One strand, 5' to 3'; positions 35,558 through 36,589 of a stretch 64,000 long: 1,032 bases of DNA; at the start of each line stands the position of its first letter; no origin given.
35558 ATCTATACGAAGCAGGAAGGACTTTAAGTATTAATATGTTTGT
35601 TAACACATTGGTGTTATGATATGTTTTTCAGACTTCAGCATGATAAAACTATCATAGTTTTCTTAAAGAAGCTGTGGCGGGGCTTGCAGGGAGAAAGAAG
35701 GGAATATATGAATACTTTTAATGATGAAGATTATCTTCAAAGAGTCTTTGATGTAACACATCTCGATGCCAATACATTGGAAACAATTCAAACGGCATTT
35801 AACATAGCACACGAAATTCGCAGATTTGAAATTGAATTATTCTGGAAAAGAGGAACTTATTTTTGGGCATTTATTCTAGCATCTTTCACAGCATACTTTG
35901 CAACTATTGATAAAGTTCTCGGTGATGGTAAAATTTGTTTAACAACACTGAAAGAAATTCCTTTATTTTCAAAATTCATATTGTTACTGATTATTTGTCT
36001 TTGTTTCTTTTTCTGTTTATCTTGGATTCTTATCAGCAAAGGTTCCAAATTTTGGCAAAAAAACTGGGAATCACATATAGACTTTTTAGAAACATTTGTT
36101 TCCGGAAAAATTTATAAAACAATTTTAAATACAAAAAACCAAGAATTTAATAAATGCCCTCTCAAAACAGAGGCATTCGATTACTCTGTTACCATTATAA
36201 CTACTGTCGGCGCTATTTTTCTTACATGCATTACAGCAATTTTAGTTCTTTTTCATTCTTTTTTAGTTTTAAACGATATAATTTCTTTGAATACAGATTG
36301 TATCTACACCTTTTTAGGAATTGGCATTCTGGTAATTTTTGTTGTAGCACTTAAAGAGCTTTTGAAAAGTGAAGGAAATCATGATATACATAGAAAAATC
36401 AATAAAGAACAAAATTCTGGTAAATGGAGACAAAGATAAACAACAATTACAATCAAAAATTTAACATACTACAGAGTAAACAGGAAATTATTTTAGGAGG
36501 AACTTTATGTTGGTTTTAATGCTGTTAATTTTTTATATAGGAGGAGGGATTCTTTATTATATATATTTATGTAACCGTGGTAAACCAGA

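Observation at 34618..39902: Accessory island with a low-GC core encoding a set of uncharacterised envelope proteins under a divergent XRE regulator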

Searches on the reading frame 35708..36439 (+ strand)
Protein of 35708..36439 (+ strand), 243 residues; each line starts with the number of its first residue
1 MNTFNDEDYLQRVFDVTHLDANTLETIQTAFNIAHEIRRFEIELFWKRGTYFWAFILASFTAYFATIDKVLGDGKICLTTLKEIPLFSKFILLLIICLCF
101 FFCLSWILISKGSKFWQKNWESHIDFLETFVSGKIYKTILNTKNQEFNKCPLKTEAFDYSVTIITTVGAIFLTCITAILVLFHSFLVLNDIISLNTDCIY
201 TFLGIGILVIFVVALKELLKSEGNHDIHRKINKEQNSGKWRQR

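Call 3: search_protein_families(library=pfam, proteins=[window:35708-36439:+], max_evalue=0.1)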
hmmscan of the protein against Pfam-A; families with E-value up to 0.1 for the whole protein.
window:35708-36439:+ (243 aa): 1 family
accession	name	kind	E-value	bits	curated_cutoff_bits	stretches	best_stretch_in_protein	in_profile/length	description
PF24838.2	8xMP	-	2.1e-27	96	30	1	30-183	3-134/136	Octameric membrane protein family (8xMP)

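Call 4: search_protein_families(library=padloc, proteins=[window:35708-36439:+], max_evalue=0.1)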
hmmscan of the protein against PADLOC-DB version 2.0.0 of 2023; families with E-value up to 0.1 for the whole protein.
window:35708-36439:+ (243 aa): 0 families

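Call 6: search_protein_families(library=ncbifam, proteins=[window:35708-36439:+], max_evalue=0.1)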
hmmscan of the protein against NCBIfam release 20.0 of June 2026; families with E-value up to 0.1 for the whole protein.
window:35708-36439:+ (243 aa): 1 family
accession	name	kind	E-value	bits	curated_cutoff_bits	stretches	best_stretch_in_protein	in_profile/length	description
TIGR02796.1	tolQ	equivalog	0.046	13.5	221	1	93-148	15-70/216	protein TolQ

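Call 7: search_protein_families(library=phrogs, proteins=[window:35708-36439:+], max_evalue=0.1)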
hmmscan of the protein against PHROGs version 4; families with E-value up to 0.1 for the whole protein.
window:35708-36439:+ (243 aa): 0 families

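Call 8: search_solved_structures(query=window:35708-36439:+, max_evalue=10, show_alignments=2)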
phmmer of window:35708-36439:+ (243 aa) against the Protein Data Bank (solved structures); distinct sequences matched with E-value up to 10: 0.

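Call 10: find_homologous_proteins(query=window:35708-36439:+, max_evalue=0.001)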
Query window:35708-36439:+ (243 aa): 103 proteins with E <= 0.001 among 753 candidates.
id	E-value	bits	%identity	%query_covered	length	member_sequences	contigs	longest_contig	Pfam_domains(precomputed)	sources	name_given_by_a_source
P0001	4.5e-154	529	98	100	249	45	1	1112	PF24838.3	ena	-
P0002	3.2e-150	516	96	100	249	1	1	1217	PF24838.3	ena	-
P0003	1.6e-76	275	52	100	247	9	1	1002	PF24838.3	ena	-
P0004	1.9e-75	271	52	99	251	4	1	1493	PF24838.3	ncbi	-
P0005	2.6e-70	255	50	100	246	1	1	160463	PF24838.3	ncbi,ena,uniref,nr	ncbi:hypothetical protein [uncultured Treponema sp.]|uniref:RipA family octameric membrane protein n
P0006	7.5e-69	250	49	100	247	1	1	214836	PF24838.3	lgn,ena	-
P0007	1.1e-67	246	50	100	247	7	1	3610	PF24838.3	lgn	-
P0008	1.2e-67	246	47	100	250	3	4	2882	PF24838.3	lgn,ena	-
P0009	1.5e-67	246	50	100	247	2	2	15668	PF24838.3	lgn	-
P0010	4.7e-65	237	47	100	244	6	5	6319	PF24838.3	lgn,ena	-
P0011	5.5e-65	237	49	100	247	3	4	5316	PF24838.3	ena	-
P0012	9.4e-65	236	48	100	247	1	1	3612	PF24838.3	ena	-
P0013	1.1e-64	236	50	100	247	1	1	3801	PF24838.3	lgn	-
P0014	1.1e-64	236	46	100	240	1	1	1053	PF24838.3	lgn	-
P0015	9.2e-64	233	47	100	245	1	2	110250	PF24838.3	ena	-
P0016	2.3e-63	232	49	100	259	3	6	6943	PF24838.3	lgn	-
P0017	3.3e-63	231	48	100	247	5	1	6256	PF24838.3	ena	-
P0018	4.9e-63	231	49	99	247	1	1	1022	PF24838.3,PF06687.18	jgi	-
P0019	7.7e-63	230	46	99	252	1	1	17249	PF24838.3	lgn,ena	-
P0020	1.2e-62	229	48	100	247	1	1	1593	PF24838.3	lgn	-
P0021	6.3e-62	227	47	100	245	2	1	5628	PF24838.3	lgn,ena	-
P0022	9.1e-61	223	47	98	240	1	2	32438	PF24838.3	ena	-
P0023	1.0e-60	223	49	92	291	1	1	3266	PF24838.3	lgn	-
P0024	2.1e-58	216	45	98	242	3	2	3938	PF24838.3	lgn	-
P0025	3.0e-56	209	45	92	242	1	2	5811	PF24838.3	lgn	-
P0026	1.0e-53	200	44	98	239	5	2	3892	PF24838.3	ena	-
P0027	5.7e-53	198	42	100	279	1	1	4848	PF24838.3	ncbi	-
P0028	7.6e-51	191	45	99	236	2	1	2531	PF24838.3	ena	-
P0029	2.6e-50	189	42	99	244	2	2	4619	PF24838.3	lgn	-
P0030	3.1e-50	189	46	88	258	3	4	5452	PF24838.3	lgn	-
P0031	5.3e-50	188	50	74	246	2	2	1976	PF24838.3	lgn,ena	-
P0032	3.8e-49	185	40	99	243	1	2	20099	PF24838.3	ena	-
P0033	1.4e-48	183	47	72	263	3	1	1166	PF24838.3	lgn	-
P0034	3.8e-48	182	53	65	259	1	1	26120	PF24838.3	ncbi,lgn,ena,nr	ncbi:MAG: hypothetical protein K2N58_11400 [Treponemataceae bacterium]|nr:hypothetical protein [Trep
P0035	5.8e-48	181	44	99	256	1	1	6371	PF24838.3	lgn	-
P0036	3.1e-46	176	43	89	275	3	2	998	PF24838.3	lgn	-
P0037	4.3e-46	175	45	83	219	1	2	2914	PF24838.3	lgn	-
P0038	1.1e-45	174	39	100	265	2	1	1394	PF24838.3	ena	-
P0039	1.3e-45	174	44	79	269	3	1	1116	PF24838.3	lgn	-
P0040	2.3e-45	173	39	99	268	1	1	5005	PF24838.3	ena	-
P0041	3.6e-45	172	41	98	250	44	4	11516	PF24838.3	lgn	-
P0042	6.2e-45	171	41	81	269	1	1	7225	PF24838.3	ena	-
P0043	1.3e-44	170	42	89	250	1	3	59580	PF24838.3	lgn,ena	-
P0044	1.9e-44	170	40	99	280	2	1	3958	PF24838.3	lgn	-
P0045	3.1e-44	169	45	77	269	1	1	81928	PF24838.3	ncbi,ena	-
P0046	4.0e-44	169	47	74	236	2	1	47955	PF24838.3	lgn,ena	-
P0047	6.7e-44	168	39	100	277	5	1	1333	PF04893.23,PF24838.3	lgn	-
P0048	1.3e-43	167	45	74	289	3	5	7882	PF24838.3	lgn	-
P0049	1.5e-43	167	39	98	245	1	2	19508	PF24838.3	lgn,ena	-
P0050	1.6e-43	167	52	66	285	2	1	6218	PF24838.3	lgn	-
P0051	1.6e-43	167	43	74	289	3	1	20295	PF24838.3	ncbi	-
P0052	2.6e-43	166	40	90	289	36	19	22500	PF24838.3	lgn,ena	-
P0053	6.5e-43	165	44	90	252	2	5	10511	PF24838.3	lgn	-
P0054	1.4e-42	164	41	99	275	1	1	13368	PF24838.3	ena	-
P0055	2.0e-42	163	39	100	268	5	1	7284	PF24838.3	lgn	-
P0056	2.1e-42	163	45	77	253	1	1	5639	PF24838.3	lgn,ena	-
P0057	5.1e-42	162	37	100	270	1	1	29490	PF24838.3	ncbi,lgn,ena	-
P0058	1.4e-41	160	39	95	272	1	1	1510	PF24838.3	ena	-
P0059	2.1e-41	160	45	76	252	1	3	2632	PF24838.3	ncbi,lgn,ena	-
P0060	2.2e-41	160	38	100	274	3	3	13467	PF24838.3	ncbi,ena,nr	ncbi:MAG: hypothetical protein IJ630_05825 [Treponema sp.]|nr:hypothetical protein [Treponema sp.]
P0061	4.4e-41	159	45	75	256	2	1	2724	PF24838.3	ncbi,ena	-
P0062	7.6e-41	158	40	91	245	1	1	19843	PF24838.3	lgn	-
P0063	1.3e-40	157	46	67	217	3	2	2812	PF24838.3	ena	-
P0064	3.1e-40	156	41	81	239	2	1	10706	PF24838.3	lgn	-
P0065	3.2e-40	156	41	82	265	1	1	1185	PF24838.3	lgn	-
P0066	1.5e-39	154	39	99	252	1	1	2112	PF24838.3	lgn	-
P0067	3.8e-39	153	39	99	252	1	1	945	PF24838.3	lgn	-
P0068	5.3e-39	152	47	65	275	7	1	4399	PF24838.3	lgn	-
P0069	2.7e-38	150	39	91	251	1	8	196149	PF24838.3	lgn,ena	-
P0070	5.0e-38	149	39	99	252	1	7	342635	PF24838.3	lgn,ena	-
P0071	2.9e-37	146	42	77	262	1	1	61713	PF24838.3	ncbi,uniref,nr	ncbi:hypothetical protein [Treponema zioleckii]|uniref:RipA family octameric membrane protein n=1 Ta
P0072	8.0e-37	145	44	77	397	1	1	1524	PF24838.3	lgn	-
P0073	1.2e-36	144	38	83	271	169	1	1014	PF24838.3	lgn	-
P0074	2.8e-36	143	35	90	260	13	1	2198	PF24838.3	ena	-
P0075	1.1e-35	141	40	95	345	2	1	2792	PF24838.3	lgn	-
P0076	1.3e-35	141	40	82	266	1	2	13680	PF24838.3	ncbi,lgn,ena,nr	ncbi:MAG: hypothetical protein K2H09_03625 [Treponemataceae bacterium]|nr:hypothetical protein [Trep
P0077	2.5e-35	140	40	79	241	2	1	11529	PF24838.3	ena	-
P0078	9.0e-35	138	42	77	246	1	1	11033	PF24838.3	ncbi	-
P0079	1.4e-33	134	37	77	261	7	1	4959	PF24838.3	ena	-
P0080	1.0e-31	128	41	90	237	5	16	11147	PF24838.3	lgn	-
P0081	2.6e-31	127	51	63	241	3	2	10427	PF24838.3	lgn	-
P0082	5.3e-31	126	39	81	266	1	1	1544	PF24838.3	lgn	-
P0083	3.1e-29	120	54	43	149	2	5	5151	PF24838.3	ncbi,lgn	-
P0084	1.7e-27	114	44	73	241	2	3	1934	PF24838.3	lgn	-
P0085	1.2e-25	108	35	73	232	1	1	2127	PF24838.3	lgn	-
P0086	6.6e-25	106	43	62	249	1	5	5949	PF24838.3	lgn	-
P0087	7.8e-25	106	36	83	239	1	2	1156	PF24838.3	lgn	-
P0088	1.1e-24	105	34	70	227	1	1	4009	PF24838.3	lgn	-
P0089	4.1e-24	103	35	71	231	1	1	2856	PF24838.3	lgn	-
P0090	6.1e-24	103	44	63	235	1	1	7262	PF24838.3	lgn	-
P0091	2.5e-21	94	39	62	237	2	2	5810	PF24838.3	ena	-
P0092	7.4e-21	93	42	53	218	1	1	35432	PF24838.3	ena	-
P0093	1.4e-20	92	35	87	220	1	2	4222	PF24838.3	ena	-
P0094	3.9e-20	90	35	87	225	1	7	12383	PF24838.3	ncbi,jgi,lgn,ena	jgi:hypothetical protein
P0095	5.8e-19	86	34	77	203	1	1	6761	PF24838.3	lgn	-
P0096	1.1e-17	82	39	58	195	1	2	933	PF24838.3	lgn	-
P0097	3.0e-16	78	36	57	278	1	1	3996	PF24838.3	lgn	-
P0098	2.2e-15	75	38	56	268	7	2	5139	PF24838.3,PF11154.14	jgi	jgi:hypothetical protein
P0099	2.5e-14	71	34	77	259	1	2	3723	PF24838.3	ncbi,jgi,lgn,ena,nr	ncbi:MAG: hypothetical protein JKY46_08155 [Robiginitomaculum sp.]|nr:hypothetical protein [Robigini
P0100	1.0e-13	69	36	55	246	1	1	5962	PF24838.3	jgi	jgi:hypothetical protein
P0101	1.6e-13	69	33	68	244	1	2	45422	PF24838.3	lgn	-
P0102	1.9e-13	68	41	46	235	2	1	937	PF24838.3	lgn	-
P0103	2.0e-12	65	29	87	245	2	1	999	PF24838.3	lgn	-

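Call 14: search_solved_structures(query=A1, max_evalue=10, show_alignments=2)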
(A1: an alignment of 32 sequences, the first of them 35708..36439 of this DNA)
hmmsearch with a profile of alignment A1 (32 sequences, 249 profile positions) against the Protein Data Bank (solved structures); distinct sequences matched with E-value up to 10: 3.
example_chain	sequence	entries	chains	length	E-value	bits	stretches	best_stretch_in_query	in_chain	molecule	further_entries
5cwq_A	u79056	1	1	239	0.32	13.6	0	200-244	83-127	Designed helical repeat protein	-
1jpx_A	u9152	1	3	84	0.85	12.2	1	119-151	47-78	gp41 envelope protein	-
2siv_B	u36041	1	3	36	1.1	11.9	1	119-150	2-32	SIV GP41 GLYCOPROTEIN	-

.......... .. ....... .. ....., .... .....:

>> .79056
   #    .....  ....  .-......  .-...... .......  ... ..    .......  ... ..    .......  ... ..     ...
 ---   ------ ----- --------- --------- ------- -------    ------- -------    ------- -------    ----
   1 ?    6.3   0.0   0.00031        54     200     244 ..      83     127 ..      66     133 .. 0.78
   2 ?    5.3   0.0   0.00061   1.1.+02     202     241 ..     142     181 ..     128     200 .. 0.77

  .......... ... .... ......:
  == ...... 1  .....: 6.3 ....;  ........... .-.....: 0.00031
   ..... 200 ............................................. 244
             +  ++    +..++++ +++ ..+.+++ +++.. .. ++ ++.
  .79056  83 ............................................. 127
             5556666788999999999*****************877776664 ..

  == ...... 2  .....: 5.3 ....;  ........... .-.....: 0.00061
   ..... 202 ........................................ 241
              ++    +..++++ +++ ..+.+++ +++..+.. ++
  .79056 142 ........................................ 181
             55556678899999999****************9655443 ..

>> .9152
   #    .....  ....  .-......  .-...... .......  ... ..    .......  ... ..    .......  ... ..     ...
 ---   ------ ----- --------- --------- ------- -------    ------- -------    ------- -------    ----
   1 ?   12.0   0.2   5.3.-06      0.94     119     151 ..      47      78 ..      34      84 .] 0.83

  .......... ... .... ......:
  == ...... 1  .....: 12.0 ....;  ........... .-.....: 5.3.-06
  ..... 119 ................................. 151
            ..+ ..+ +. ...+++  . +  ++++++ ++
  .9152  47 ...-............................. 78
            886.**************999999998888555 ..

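Call 15: find_encoding_contigs(protein=P0005, flank=8000, max_places=3)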
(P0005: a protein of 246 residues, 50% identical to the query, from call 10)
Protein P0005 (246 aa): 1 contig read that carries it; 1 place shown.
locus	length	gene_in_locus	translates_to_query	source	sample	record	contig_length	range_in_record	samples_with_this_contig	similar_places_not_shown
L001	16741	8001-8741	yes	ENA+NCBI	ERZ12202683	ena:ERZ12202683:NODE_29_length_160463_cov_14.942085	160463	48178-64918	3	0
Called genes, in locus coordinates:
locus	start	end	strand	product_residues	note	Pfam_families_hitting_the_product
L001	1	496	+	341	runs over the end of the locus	PF00990:GGDEF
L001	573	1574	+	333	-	-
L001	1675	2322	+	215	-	PF01025:GrpE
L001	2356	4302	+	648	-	PF00012:HSP70, PF06723:MreB_Mbl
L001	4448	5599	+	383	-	PF00226:DnaJ, PF01556:DnaJ_C, PF00684:DnaJ_CXXCXGXG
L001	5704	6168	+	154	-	-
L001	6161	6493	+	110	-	-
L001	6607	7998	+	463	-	PF12773:DZR, PF13240:Zn_Ribbon_1 (weak), PF13248:Zn_ribbon_3 (faint), PF13240:Zn_Ribbon_1 (weak), PF13367:PrsW-protease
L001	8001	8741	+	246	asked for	PF24838:8xMP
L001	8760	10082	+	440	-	PF08271:Zn_Ribbon_TF (faint), PF12773:DZR, PF13240:Zn_Ribbon_1, PF13248:Zn_ribbon_3 (weak), PF24460:DUF7575 (faint), PF13240:Zn_Ribbon_1 (weak), PF07603:Lcl_C (weak)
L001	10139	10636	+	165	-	-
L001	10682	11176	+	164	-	-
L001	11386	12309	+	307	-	PF04389:Peptidase_M28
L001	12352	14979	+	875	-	PF00171:Aldedh, PF00465:Fe-ADH, PF13685:Fe-ADH_2 (faint), PF25137:ADH_Fe_C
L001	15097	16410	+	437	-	PF01554:MatE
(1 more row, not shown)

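Call 22: find_related_loci(query=A1, collection=viral_contigs, flank=8000)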
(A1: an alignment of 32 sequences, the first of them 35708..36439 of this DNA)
Query A1 (243 aa) in viral_contigs; peptide patterns used: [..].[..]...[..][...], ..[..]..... (x = any residue, [..] = any of these).
46 stretches matched a pattern; 34 encode a relative of the query (tblastn E <= 1e-3); 34 distinct loci.
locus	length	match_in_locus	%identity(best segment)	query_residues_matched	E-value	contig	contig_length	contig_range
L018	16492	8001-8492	36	6-185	5e-30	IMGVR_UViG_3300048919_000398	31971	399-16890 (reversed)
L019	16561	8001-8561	36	30-222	5e-28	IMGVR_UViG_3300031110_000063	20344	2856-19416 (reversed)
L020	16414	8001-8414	40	30-181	4e-27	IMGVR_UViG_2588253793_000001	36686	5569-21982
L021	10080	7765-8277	38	6-182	2e-27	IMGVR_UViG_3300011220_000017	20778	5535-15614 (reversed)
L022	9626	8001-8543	34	28-211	5e-27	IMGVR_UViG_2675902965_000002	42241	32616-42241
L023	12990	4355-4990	32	5-233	8e-27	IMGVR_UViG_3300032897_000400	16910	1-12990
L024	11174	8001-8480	32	11-185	7e-27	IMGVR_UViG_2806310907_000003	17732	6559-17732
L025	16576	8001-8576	33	6-215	1e-25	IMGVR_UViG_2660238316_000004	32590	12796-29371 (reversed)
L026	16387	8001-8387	40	7-145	1e-24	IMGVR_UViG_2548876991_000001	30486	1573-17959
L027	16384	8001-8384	40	7-144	1e-24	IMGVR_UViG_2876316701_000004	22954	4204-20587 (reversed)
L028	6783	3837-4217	40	5-140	4e-24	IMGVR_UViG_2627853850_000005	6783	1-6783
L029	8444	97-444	38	25-149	5e-24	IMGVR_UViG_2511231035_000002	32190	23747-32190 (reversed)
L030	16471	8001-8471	33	28-195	5e-24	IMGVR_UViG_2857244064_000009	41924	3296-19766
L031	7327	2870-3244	40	30-164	7e-24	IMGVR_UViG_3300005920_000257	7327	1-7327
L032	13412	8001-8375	40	30-164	8e-24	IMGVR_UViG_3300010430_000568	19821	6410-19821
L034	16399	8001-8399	34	25-179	4e-23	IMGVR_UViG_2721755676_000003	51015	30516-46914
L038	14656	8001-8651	31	15-243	2e-20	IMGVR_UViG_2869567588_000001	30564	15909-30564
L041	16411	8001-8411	34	15-148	1e-19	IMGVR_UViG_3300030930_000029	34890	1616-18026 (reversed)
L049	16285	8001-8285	36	25-136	2e-12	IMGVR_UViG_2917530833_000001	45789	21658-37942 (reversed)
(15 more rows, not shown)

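Call 26: search_protein_families(library=pfam, proteins=[L041:6424-7710:+, L041:7803-8789:+, L018:8822-9691:+, L019:8662-9741:+, L026:6753-7859:+, L024:7965-9032:+, L038:7914-9251:+, L049:7926-8948:+, L030:8744-9589:-, L027:9229-10290:+], max_evalue=0.01)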
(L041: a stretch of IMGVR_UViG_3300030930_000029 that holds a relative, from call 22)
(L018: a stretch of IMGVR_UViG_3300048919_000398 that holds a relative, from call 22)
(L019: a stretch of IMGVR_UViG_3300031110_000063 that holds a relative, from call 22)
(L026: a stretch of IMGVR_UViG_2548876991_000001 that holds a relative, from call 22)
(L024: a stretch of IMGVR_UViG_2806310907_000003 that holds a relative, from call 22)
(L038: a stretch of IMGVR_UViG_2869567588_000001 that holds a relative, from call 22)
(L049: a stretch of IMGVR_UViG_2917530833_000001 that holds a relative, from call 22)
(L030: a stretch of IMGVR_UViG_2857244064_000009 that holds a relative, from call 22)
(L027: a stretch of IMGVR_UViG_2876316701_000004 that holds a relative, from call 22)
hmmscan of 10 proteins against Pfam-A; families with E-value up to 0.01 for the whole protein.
L041:6424-7710:+ (428 aa): 1 family
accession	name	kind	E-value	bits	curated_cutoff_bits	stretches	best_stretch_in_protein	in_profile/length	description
PF00078.32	RVT_1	-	2.9e-15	57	29.6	1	178-330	68-204/205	Reverse transcriptase (RNA-dependent DNA polymerase)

L041:7803-8789:+ (328 aa): 2 families
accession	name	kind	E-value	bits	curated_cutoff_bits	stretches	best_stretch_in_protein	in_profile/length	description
PF24838.2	8xMP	-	1.8e-23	83.3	30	1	80-226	1-134/136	Octameric membrane protein family (8xMP)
PF03706.18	LPG_synthase_TM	-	0.0016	18.4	33.4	1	205-323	113-237/302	Lysylphosphatidylglycerol synthase TM region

L018:8822-9691:+ (289 aa): 0 families

L019:8662-9741:+ (359 aa): 1 family
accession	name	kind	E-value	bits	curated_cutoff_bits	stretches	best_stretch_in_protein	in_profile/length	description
PF01776.22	Ribosomal_L22e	-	0.0049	17.6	23.6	0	299-342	55-100/110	Ribosomal L22e protein family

L026:6753-7859:+ (368 aa): 0 families

L024:7965-9032:+ (355 aa): 1 family
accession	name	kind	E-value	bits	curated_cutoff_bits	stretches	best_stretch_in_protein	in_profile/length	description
PF24838.2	8xMP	-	7.2e-38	129.9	30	1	31-171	5-135/136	Octameric membrane protein family (8xMP)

L038:7914-9251:+ (445 aa): 2 families
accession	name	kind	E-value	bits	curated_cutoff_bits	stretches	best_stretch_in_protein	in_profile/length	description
PF24838.2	8xMP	-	1.3e-26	93.5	30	1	44-179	2-135/136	Octameric membrane protein family (8xMP)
PF03739.19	LptF_LptG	-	0.00069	19.2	27.9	1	28-115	239-322/353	Lipopolysaccharide export system permease LptF/LptG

L049:7926-8948:+ (340 aa): 2 families
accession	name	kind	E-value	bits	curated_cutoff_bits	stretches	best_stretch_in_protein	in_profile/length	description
PF24838.2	8xMP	-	5.7e-39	133.5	30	1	25-164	1-135/136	Octameric membrane protein family (8xMP)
PF12725.13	DUF3810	-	0.0016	18.3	28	1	132-240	15-121/311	Protein of unknown function (DUF3810)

L030:8744-9589:- (281 aa): 1 family
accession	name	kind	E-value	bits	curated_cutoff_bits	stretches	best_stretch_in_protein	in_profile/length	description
PF02086.21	MethyltransfD12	-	4.9e-19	69.5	22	1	8-255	1-252/253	D12 class N6 adenine-specific DNA methyltransferase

L027:9229-10290:+ (353 aa): 1 family
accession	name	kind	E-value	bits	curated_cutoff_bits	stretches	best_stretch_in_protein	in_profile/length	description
PF04860.17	Phage_portal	-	6.8e-12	45.7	39.1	1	105-331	53-270/321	Phage portal protein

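Call 29: search_dna_similar(query=L020:7917-8630:+, collection=phages, mode=protein, max_rows=25)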
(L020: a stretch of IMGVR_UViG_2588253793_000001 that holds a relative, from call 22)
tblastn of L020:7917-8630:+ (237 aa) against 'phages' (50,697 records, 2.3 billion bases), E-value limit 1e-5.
No match.

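Call 41: find_related_loci(query=A1, collection=metagenome_contigs, flank=6000)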
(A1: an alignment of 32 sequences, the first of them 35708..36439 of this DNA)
Query A1 (243 aa) in metagenome_contigs; peptide patterns used: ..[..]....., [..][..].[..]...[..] (x = any residue, [..] = any of these).
600 stretches matched a pattern (row limit reached: there are more); 461 encode a relative of the query (tblastn E <= 1e-3); the best 80 are kept; 80 distinct loci.
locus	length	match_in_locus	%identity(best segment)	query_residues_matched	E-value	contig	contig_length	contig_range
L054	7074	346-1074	98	1-243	8e-157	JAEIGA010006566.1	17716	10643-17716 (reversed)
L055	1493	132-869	52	2-242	4e-85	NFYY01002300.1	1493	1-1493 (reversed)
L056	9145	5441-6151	49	2-243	4e-71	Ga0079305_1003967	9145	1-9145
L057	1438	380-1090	50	2-243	8e-75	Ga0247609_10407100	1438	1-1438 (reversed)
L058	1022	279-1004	49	4-243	3e-74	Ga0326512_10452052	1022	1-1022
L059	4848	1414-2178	42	2-243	1e-58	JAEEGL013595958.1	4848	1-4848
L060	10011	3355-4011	42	30-242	3e-45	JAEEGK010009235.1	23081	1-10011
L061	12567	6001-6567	44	30-213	2e-44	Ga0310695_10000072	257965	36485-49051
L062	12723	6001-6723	35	7-236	3e-44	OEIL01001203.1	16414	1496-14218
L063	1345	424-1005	45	4-188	2e-45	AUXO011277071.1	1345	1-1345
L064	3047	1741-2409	38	25-236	4e-44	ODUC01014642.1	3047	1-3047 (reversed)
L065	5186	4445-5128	37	14-226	4e-42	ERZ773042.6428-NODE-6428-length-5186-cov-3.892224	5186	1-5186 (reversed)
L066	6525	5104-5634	44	14-183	8e-41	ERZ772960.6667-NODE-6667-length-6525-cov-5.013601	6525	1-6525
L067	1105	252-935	35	16-236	1e-41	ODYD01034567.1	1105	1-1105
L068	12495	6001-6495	44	25-183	2e-38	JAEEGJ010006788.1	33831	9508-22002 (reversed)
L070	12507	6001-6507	38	29-215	1e-32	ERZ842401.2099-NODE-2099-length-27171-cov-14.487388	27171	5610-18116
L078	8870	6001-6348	48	19-138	2e-30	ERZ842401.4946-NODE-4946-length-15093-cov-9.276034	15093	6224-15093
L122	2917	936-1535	30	19-232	3e-27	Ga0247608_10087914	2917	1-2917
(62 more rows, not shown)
